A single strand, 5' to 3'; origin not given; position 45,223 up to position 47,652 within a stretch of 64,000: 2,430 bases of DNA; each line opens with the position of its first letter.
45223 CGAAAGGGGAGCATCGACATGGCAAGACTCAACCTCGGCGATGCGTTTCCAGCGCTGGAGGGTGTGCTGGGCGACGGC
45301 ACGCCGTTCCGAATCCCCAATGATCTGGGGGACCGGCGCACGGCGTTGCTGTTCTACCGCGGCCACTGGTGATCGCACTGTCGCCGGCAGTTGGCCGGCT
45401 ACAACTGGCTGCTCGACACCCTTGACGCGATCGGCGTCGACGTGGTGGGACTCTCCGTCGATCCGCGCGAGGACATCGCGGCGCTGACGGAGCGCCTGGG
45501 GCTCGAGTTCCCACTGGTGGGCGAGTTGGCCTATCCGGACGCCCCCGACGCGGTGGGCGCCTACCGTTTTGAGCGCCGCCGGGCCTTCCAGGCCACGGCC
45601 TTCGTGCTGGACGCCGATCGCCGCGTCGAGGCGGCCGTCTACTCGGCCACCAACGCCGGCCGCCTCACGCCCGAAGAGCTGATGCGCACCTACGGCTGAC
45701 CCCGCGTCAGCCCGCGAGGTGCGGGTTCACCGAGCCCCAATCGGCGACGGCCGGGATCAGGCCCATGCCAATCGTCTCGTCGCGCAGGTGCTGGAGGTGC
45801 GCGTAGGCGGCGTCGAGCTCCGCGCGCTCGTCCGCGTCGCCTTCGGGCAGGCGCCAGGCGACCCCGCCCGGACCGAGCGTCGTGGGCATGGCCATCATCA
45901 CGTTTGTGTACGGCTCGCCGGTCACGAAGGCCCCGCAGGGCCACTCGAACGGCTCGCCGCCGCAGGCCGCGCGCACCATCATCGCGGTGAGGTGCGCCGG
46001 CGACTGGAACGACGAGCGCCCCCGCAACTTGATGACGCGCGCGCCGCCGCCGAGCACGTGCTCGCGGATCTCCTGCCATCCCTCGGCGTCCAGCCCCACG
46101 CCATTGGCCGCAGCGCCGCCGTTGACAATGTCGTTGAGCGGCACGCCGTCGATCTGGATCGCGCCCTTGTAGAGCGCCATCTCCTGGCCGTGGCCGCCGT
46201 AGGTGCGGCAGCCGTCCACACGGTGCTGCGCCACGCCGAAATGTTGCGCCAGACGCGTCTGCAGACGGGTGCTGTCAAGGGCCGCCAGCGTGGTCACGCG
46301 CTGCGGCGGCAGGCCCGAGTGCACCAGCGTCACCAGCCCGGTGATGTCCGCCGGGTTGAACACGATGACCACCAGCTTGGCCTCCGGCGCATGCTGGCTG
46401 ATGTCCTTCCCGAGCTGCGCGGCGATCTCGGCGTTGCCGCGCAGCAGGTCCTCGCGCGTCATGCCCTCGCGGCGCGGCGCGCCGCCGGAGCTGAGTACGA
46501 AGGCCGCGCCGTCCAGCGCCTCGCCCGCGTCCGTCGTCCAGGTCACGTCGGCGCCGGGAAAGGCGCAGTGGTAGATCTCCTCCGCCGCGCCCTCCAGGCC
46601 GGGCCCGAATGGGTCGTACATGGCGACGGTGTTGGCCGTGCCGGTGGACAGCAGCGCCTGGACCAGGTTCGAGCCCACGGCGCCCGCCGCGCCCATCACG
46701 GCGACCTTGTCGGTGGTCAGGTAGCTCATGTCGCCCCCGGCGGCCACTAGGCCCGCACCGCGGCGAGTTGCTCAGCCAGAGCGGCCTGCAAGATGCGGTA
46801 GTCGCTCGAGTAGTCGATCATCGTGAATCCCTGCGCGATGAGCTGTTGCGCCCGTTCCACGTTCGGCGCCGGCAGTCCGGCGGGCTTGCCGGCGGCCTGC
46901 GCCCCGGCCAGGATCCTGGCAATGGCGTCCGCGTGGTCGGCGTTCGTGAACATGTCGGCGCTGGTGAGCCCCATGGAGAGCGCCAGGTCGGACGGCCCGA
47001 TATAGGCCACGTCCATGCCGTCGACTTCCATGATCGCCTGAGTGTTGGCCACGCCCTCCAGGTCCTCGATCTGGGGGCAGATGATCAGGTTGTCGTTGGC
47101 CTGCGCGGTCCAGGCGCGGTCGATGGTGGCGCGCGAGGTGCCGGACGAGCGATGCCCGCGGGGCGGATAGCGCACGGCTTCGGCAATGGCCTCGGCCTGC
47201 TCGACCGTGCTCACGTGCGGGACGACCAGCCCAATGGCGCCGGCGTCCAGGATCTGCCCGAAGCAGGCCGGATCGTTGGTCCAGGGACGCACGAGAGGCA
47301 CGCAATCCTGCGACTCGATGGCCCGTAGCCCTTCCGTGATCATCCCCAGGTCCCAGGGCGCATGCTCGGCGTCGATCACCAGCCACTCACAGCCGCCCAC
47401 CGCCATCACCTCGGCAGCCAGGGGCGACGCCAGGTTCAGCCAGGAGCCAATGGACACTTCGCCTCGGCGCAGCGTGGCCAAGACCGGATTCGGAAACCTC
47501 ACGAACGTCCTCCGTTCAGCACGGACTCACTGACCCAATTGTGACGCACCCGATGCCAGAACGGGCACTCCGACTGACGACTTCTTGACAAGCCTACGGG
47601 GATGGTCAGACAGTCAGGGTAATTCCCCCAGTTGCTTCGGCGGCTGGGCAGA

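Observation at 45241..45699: Redoxin/peroxiredoxin-family gene with in-frame TGA at the peroxidatic Cys: candidate selenoprotein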

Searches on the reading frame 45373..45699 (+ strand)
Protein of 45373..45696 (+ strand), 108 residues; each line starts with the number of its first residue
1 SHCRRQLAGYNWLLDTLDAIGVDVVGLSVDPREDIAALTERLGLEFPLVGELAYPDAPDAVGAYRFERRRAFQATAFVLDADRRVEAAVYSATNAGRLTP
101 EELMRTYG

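Call 26: search_protein_representatives(protein=window:45373-45696:+)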
Query: 108 residues. Proteins with E-value up to 0.001 (for the whole library): 94; up to 1e-10: 8; up to 1e-30: 0. The best 94 are listed.
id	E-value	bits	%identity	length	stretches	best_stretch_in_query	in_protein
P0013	1.6e-30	121.9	62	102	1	8-106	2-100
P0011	1.9e-30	121.6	63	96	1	15-108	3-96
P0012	8.0e-22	94.0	62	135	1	7-87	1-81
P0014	1.7e-16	76.8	47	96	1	16-105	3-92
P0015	9.0e-15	71.3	57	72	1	38-106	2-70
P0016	2.8e-14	69.7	40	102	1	7-105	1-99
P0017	2.3e-12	63.6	44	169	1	2-104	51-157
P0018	2.1e-11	60.5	60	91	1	7-63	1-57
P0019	3.8e-10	56.4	37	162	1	2-106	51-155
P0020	8.7e-10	55.3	40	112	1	19-101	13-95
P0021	8.6e-09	52.1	41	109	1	9-103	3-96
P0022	9.5e-09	51.9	43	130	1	22-100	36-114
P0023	2.0e-08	50.9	35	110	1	9-104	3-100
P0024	6.6e-08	49.2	34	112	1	9-106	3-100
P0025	7.3e-08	49.1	40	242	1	2-104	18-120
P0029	1.1e-07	48.5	39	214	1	2-104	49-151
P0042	6.6e-07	46.0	34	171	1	2-103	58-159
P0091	3.6e-04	37.2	31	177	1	2-100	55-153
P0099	6.9e-04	36.3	36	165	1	2-104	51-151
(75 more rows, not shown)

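Call 52: search_protein_families(library=ncbifam, proteins=[P0017, P0019, P0042, P0091, P0099, P0029], max_evalue=0.001)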
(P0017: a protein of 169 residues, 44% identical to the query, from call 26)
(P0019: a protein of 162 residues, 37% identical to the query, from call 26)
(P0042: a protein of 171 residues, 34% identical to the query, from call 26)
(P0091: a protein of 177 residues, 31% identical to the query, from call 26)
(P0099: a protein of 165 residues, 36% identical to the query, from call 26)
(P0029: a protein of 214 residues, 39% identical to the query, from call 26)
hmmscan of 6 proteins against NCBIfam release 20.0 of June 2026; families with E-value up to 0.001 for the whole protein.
P0017 (169 aa): 5 families
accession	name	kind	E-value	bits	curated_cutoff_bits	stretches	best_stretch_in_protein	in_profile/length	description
NF040769.1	SelL_rel_redox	subfamily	1.3e-07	31.4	120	1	14-90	2-78/173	SelL-related redox protein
NF009668.0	PRK13189.1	equivalog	1.2e-06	27.9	211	1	13-167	14-167/224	peroxiredoxin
NF002854.0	PRK03147.1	subfamily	5.3e-06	26.4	170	1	8-99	35-125/176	thiol-disulfide oxidoreductase ResA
NF009670.0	PRK13191.1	equivalog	0.00029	20.4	374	1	13-150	11-148/215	putative peroxiredoxin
NF041202.1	StoA_CxxC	exception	0.00036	20.4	210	1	16-97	34-115/163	endospore biogenesis thiol-disulfide oxidoreductase StoA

P0019 (162 aa): 12 families
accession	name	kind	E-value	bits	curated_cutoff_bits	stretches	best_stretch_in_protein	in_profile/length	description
TIGR03137.1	AhpC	equivalog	2.6e-09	37.1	272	1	34-160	29-156/187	alkyl hydroperoxide reductase subunit C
NF040769.1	SelL_rel_redox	subfamily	1.4e-08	34.6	120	1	15-98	3-87/173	SelL-related redox protein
NF002854.0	PRK03147.1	subfamily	4.1e-08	33.3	170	1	5-104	32-130/176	thiol-disulfide oxidoreductase ResA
NF009668.0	PRK13189.1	equivalog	6.9e-08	32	211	1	9-148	10-153/224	peroxiredoxin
NF053650.1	PerredPrxQDein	equivalog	2.3e-07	30.9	260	1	16-116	2-99/148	thioredoxin-dependent peroxiredoxin PrxQ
NF040737.1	peroxi_PrxU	equivalog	7.5e-07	29.1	270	1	35-160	64-193/233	thioredoxin-dependent peroxiredoxin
NF009670.0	PRK13191.1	equivalog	1.9e-05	24.3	374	1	11-115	9-117/215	putative peroxiredoxin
NF006960.0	PRK09437.1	equivalog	9.7e-05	22.3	140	1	8-121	3-112/156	thioredoxin-dependent thiol peroxidase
NF041202.1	StoA_CxxC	exception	0.0001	22.2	210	1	36-102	52-120/163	endospore biogenesis thiol-disulfide oxidoreductase StoA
NF010122.0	PRK13599.1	equivalog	0.00011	21.7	456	1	11-83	9-80/220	peroxiredoxin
NF009669.0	PRK13190.1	equivalog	0.00031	20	261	1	12-136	6-132/203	putative peroxiredoxin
NF041054.1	WAxxUGC_long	equivalog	0.0004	19.8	300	1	7-133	77-200/354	ResA-like WAxxUGC motif-containing protein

P0042 (171 aa): 10 families
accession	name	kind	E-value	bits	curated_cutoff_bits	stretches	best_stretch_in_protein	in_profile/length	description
NF009668.0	PRK13189.1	equivalog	2.4e-08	33.5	211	1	19-164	13-161/224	peroxiredoxin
NF002854.0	PRK03147.1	subfamily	2.9e-08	33.8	170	1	16-106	36-125/176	thiol-disulfide oxidoreductase ResA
TIGR03137.1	AhpC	equivalog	1.8e-07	31.1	272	1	39-155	27-145/187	alkyl hydroperoxide reductase subunit C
NF040769.1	SelL_rel_redox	subfamily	5.7e-07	29.3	120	1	22-100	3-81/173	SelL-related redox protein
NF041202.1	StoA_CxxC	exception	8.8e-07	28.9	210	1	25-104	36-115/163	endospore biogenesis thiol-disulfide oxidoreductase StoA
NF010122.0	PRK13599.1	equivalog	1.1e-06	28.2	456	1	19-156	10-151/220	peroxiredoxin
TIGR02738.1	TrbB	equivalog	1.6e-06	27.9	132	1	42-88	49-91/153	type-F conjugative transfer system pilin assembly thiol-disulfide isomerase TrbB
NF009670.0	PRK13191.1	equivalog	3.2e-06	26.8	374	1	19-153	10-148/215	putative peroxiredoxin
NF040737.1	peroxi_PrxU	equivalog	0.00011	21.9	270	1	9-156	29-183/233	thioredoxin-dependent peroxiredoxin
NF006960.0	PRK09437.1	equivalog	0.00017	21.5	140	1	16-104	4-91/156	thioredoxin-dependent thiol peroxidase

P0091 (177 aa): 4 families
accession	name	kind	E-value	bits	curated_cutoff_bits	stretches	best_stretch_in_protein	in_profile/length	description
NF040769.1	SelL_rel_redox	subfamily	6.3e-06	26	120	1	21-97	5-81/173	SelL-related redox protein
NF002854.0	PRK03147.1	subfamily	9e-06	25.7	170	1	40-104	61-126/176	thiol-disulfide oxidoreductase ResA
TIGR03137.1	AhpC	equivalog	1.8e-05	24.6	272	1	41-150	32-143/187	alkyl hydroperoxide reductase subunit C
NF053650.1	PerredPrxQDein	equivalog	0.00012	22.1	260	1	41-109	22-89/148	thioredoxin-dependent peroxiredoxin PrxQ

P0099 (165 aa): 2 families
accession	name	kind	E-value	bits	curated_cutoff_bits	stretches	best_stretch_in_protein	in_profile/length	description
NF040769.1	SelL_rel_redox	subfamily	0.00049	19.8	120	1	15-86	3-74/173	SelL-related redox protein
TIGR01126.1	pdi_dom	equivalog_domain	0.0006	20.1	107.2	1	40-87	17-64/105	protein disulfide-isomerase domain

P0029 (214 aa): 11 families
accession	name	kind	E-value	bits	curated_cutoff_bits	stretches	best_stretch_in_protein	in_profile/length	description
NF009668.0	PRK13189.1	equivalog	1.6e-08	34.1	211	1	8-157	11-163/224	peroxiredoxin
NF002854.0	PRK03147.1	subfamily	3.6e-08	33.5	170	1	13-102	42-130/176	thiol-disulfide oxidoreductase ResA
NF009670.0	PRK13191.1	equivalog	1.5e-07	31.1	374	1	10-155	10-158/215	putative peroxiredoxin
NF053650.1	PerredPrxQDein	equivalog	1.7e-05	24.8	260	1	14-136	2-126/148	thioredoxin-dependent peroxiredoxin PrxQ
TIGR03137.1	AhpC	equivalog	2e-05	24.4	272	1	30-147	27-146/187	alkyl hydroperoxide reductase subunit C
NF010122.0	PRK13599.1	equivalog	5.8e-05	22.6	456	1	10-79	10-78/220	peroxiredoxin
NF006960.0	PRK09437.1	equivalog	0.0001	22.3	140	1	7-109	4-104/156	thioredoxin-dependent thiol peroxidase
TIGR02738.1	TrbB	equivalog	0.00029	20.5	132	1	34-82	50-94/153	type-F conjugative transfer system pilin assembly thiol-disulfide isomerase TrbB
NF040737.1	peroxi_PrxU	equivalog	0.00032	20.5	270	1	31-109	62-139/233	thioredoxin-dependent peroxiredoxin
NF040769.1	SelL_rel_redox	subfamily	0.00039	20.1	120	1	12-91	2-81/173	SelL-related redox protein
TIGR02740.1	TraF-like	hypoth_equivalog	0.00058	19.2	232.25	1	30-79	165-210/276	TraF-like protein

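Call 53: search_protein_families(library=pfam, proteins=[P0017, P0019, P0042], max_evalue=0.001)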
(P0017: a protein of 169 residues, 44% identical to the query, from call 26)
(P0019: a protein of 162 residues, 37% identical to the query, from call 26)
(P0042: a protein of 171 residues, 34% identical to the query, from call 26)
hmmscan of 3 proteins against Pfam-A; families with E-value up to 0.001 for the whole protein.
P0017 (169 aa): 2 families
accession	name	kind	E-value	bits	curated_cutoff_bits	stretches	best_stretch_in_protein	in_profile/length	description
PF00578.27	AhpC-TSA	-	1.2e-15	58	26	1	13-122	3-105/124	AhpC/TSA family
PF08534.16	Redoxin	-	2.8e-13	50.3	26.6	1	13-138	4-128/148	Redoxin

P0019 (162 aa): 2 families
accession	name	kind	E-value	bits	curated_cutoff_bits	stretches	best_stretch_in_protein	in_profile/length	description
PF00578.27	AhpC-TSA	-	1.5e-20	73.8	26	1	12-132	2-119/124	AhpC/TSA family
PF08534.16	Redoxin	-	1.3e-10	41.7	26.6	1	12-118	3-111/148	Redoxin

P0042 (171 aa): 3 families
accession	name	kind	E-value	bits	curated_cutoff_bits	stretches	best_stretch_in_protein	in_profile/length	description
PF00578.27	AhpC-TSA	-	1.6e-21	76.9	26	1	18-142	1-122/124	AhpC/TSA family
PF08534.16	Redoxin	-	5.2e-13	49.5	26.6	1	18-124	2-109/148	Redoxin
PF13905.12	Thioredoxin_8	-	0.00027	21.7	27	1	47-102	4-63/94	Thioredoxin-like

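Call 56: find_homologous_proteins(query=P0017, max_evalue=0.00001)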
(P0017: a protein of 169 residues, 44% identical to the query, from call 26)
Query P0017 (169 aa): 158 proteins with E <= 0.00001 among 316 candidates; the best 120 are listed.
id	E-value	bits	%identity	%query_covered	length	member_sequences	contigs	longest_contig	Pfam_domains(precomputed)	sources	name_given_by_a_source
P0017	3.6e-108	376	100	100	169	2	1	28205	PF08534.17,PF00578.28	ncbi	-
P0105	1.7e-68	247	63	100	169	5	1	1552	PF08534.17,PF00578.28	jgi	-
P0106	1.6e-66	241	64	100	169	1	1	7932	PF08534.17,PF00578.28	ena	-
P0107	3.7e-66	240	62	97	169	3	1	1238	PF08534.17,PF00578.28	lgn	-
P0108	8.4e-65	235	63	100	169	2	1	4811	PF08534.17,PF00578.28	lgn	-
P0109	1.0e-64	235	63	98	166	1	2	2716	PF08534.17,PF00578.28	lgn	-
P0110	2.3e-64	234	60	99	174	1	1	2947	PF08534.17,PF00578.28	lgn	-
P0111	9.6e-63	228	62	98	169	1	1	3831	PF08534.17,PF00578.28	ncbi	-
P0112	1.4e-62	228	60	100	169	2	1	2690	PF08534.17,PF00578.28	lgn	-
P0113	3.7e-62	227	59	100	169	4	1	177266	PF08534.17,PF00578.28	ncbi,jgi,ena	-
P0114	7.7e-62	226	63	99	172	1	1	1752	PF08534.17,PF00578.28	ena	-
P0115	1.4e-61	225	63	97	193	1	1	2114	PF08534.17,PF00578.28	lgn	-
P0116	3.3e-61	223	63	97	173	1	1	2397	PF08534.17,PF00578.28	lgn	-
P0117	3.4e-61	223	62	97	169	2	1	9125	PF08534.17,PF00578.28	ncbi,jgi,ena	-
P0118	4.1e-61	223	63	99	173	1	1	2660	PF08534.17,PF00578.28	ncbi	-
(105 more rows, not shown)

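Call 59: find_encoding_contigs(protein=window:45391-45699:+, flank=10000, max_places=4)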
Protein window:45391-45699:+ (102 aa): 6 contigs read that carry it; 3 places shown.
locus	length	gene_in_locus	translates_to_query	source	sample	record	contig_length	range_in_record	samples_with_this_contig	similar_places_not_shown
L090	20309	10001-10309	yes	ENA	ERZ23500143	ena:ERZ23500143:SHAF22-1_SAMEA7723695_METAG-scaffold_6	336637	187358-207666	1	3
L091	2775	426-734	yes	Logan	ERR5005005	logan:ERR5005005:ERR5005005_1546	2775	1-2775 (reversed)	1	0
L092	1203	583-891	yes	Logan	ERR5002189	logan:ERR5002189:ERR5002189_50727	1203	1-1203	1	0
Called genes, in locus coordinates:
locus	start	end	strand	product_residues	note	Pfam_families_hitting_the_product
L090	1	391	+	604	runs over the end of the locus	-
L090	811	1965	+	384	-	-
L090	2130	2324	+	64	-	PF01632:Ribosomal_L35p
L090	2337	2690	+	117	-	PF00453:Ribosomal_L20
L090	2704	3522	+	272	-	PF22435:MRM3-like_sub_bind, PF08032:SpoU_sub_bind, PF00588:SpoU_methylase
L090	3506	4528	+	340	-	PF02912:Phe_tRNA-synt_N, PF01409:tRNA-synt_2d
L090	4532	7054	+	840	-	PF01588:tRNA_bind, PF03483:B3_4, PF03484:B5, PF17759:tRNA_synthFbeta, PF03147:FDX-ACB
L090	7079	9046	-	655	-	PF00089:Trypsin, PF13365:Trypsin_2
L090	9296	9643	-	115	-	PF00462:Glutaredoxin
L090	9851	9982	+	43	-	-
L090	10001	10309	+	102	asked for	-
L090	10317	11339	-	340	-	PF00056:Ldh_1_N, PF02866:Ldh_1_C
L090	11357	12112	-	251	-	PF03328:HpcH_HpaI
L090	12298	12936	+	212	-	PF01936:NYN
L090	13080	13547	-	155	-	PF00578:AhpC-TSA, PF08534:Redoxin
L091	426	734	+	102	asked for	-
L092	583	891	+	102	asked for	-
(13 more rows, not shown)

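Call 64: predict_structure(alignment_id=A3)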
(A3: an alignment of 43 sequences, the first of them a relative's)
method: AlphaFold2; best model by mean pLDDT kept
length: 169 residues; sequences in the alignment: 43
mean_pLDDT: 92.4   pTM: 0.89
mean pLDDT of the five models: 92.4, 91.8, 90.8, 90.8, 89.5
residues with pLDDT >= 90: 134; 70-90: 27; 50-70: 8; < 50: 0
segments of 3 or more residues with pLDDT < 50: none
pLDDT, mean of each block of 10 residues (from residue 1): 82 97 96 94 94 96 98 97 98 98 94 77 85 97 82 97 88
secondary structure, 60 per line:
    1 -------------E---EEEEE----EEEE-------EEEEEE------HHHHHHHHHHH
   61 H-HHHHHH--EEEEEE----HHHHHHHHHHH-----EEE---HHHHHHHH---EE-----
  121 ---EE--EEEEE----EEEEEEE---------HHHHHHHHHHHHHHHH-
elements in order: E18-22 E27-30 E38-43 H50-61 H63-68 E71-76 H81-91 E97-99 H103-110 E128-132 E137-143 H153-168

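Call 66: fold_search(model_id=the predicted structure, library=pdb)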
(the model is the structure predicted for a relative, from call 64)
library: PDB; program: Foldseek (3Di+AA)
matches with E <= 10: 1490; with E <= 0.001: 676
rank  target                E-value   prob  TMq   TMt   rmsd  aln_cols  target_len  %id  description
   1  3hjp_A                3.9e-13  1.00  0.80  0.85   2.3       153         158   16  The crystal structure of Bcp4 from Sulfolobus Solfataricus (released 2010-05-26)
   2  5epf                  9.8e-12  1.00  0.77  0.84   3.0       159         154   19  Crystal structure of Peroxidoxin BcpB from Mycobacterium tuberculosis (released 2015-12-02)
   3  3a2v_D                1.6e-11  1.00  0.79  0.57   3.3       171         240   18  Peroxiredoxin (C207S) from Aeropyrum pernix K1 complexed with hydrogen peroxide (released 2009-10-27)
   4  3a2w_C                2.1e-11  1.00  0.81  0.58   3.1       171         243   17  Peroxiredoxin (C50S) from Aeropytum pernix K1 (peroxide-bound form) (released 2009-10-27)
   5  3a2x_B                2.5e-11  1.00  0.80  0.58   3.1       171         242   17  Peroxiredoxin (C50S) from Aeropyrum pernix K1 (acetate-bound form) (released 2009-10-27)
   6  5ovq_B                2.7e-11  1.00  0.78  0.61   3.3       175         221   19  Crystal Structure of the peroxiredoxin (AhpC2) from the Hyperthermophilic bacteria Aquifex aeolicus VF (released 2018-10-10)
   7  3a2v_B                2.9e-11  1.00  0.80  0.58   3.1       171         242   18  Peroxiredoxin (C207S) from Aeropyrum pernix K1 complexed with hydrogen peroxide (released 2009-10-27)
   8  5ovq_A                2.9e-11  1.00  0.80  0.63   2.9       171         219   19  Crystal Structure of the peroxiredoxin (AhpC2) from the Hyperthermophilic bacteria Aquifex aeolicus VF (released 2018-10-10)
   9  2v2g_A                2.9e-11  1.00  0.78  0.61   3.1       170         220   16  Crystal Structure of the C45S mutant of the Peroxiredoxin 6 of Arenicola Marina. Monoclinic form (released 2008-04-08)
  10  2v2g_B                3.0e-11  1.00  0.78  0.62   2.9       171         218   16  Crystal Structure of the C45S mutant of the Peroxiredoxin 6 of Arenicola Marina. Monoclinic form (released 2008-04-08)
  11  3a2v_A                3.9e-11  1.00  0.80  0.57   3.1       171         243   18  Peroxiredoxin (C207S) from Aeropyrum pernix K1 complexed with hydrogen peroxide (released 2009-10-27)
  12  3a5w_J                3.9e-11  1.00  0.80  0.58   2.3       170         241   19  Peroxiredoxin (wild type) from Aeropyrum pernix K1 (reduced form) (released 2009-10-27)
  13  3a5w_E                5.4e-11  1.00  0.80  0.57   3.0       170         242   18  Peroxiredoxin (wild type) from Aeropyrum pernix K1 (reduced form) (released 2009-10-27)
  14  6q5v_A                5.7e-11  1.00  0.78  0.64   3.2       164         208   20  1-Cys SiPrx, a Prx6-family 1-Cys peroxiredoxin of the thermoacidophilic archaeon Sulfolobus islandicus (released 2019-05-29)
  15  5ovq_D                6.1e-11  1.00  0.80  0.63   2.9       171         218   19  Crystal Structure of the peroxiredoxin (AhpC2) from the Hyperthermophilic bacteria Aquifex aeolicus VF (released 2018-10-10)
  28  4nmu_A                1.4e-10  1.00  0.69  0.78   3.9       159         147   19  Crystal Structure of Thiol-disulfide Oxidoreductase from Bacillus str. 'Ames Ancestor' (released 2013-12-18)
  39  2h1g_B                2.2e-10  1.00  0.64  0.78   4.2       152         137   16  ResA C74A/C77A (released 2006-09-19)
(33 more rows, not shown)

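Call 72: find_encoding_contigs(protein=P0014, flank=3000, max_places=4)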
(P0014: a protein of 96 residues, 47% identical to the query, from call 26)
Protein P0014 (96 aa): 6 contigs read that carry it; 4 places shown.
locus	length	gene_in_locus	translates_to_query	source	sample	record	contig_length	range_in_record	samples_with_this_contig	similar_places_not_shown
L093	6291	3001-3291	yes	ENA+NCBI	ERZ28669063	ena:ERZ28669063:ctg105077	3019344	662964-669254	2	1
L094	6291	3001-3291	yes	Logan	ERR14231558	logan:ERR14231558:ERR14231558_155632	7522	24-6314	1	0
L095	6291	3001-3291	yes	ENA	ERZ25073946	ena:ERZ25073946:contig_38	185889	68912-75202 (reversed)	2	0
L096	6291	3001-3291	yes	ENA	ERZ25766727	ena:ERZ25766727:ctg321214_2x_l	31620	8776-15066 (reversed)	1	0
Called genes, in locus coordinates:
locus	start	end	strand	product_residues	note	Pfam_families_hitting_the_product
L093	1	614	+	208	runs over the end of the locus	PF00117:GATase, PF01174:SNO (weak), PF07685:GATase_3 (faint)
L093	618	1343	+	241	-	PF00977:His_biosynth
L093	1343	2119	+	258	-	PF00977:His_biosynth, PF03060:NMO (faint)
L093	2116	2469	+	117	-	PF01502:PRA-CH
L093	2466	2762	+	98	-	PF01503:PRA-PH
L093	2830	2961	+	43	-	-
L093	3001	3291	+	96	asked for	-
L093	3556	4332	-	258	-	-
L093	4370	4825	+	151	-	-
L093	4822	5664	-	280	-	PF01261:AP_endonuc_2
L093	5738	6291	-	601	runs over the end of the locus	PF00009:GTP_EFTU, PF22042:EF-G_D2 (weak), PF03144:GTP_EFTU_D2, PF00679:EFG_C, PF06421:LepA_C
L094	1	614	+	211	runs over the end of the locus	?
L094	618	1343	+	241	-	PF00977:His_biosynth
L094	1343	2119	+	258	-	PF00977:His_biosynth, PF03060:NMO (faint)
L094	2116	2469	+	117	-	PF01502:PRA-CH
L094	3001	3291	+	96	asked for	-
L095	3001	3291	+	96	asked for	-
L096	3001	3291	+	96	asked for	-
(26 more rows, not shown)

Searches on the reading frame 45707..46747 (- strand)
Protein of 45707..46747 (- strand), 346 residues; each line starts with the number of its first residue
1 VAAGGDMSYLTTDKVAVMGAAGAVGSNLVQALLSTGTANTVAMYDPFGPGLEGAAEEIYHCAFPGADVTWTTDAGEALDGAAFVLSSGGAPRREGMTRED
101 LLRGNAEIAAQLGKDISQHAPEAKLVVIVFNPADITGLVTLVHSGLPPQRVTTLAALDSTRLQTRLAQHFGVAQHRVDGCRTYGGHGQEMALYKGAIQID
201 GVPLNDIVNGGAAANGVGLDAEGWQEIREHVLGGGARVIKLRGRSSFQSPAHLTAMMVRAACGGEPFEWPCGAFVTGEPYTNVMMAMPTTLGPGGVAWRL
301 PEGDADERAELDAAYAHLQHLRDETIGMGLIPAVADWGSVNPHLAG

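Call 6: search_protein_families(library=pfam, proteins=[window:45707-46747:-], max_evalue=0.01)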
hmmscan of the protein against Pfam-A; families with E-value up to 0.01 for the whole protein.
window:45707-46747:- (346 aa): 4 families
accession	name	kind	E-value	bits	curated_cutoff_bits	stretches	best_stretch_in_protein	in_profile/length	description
PF00056.29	Ldh_1_N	-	2.9e-28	99.1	27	1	14-152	2-140/141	lactate/malate dehydrogenase, NAD binding domain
PF02866.23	Ldh_1_C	-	1.1e-11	45.5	22.6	1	156-318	2-163/174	lactate/malate dehydrogenase, alpha/beta C-terminal domain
PF01073.25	3Beta_HSD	-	0.0032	17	22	1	16-100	1-86/280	3-beta hydroxysteroid dehydrogenase/isomerase family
PF01113.26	DapB_N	-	0.007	16.9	25.6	0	14-75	2-62/124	Dihydrodipicolinate reductase, N-terminus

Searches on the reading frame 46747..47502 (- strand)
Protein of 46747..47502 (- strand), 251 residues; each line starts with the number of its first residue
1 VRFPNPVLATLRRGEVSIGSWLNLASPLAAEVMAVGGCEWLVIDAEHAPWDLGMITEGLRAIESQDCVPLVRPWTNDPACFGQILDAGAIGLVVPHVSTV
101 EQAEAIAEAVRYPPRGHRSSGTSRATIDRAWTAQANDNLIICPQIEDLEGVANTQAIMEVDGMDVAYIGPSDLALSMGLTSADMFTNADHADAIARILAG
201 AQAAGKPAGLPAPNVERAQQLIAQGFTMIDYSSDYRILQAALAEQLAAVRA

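Call 53: search_protein_families(library=pfam, proteins=[window:46747-47502:-], max_evalue=0.001)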
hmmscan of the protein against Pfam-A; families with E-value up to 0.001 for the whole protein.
window:46747-47502:- (251 aa): 1 family
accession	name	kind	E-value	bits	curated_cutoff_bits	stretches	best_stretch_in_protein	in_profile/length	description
PF03328.21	HpcH_HpaI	-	3.1e-33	115.4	25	1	18-236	2-216/221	HpcH/HpaI aldolase/citrate lyase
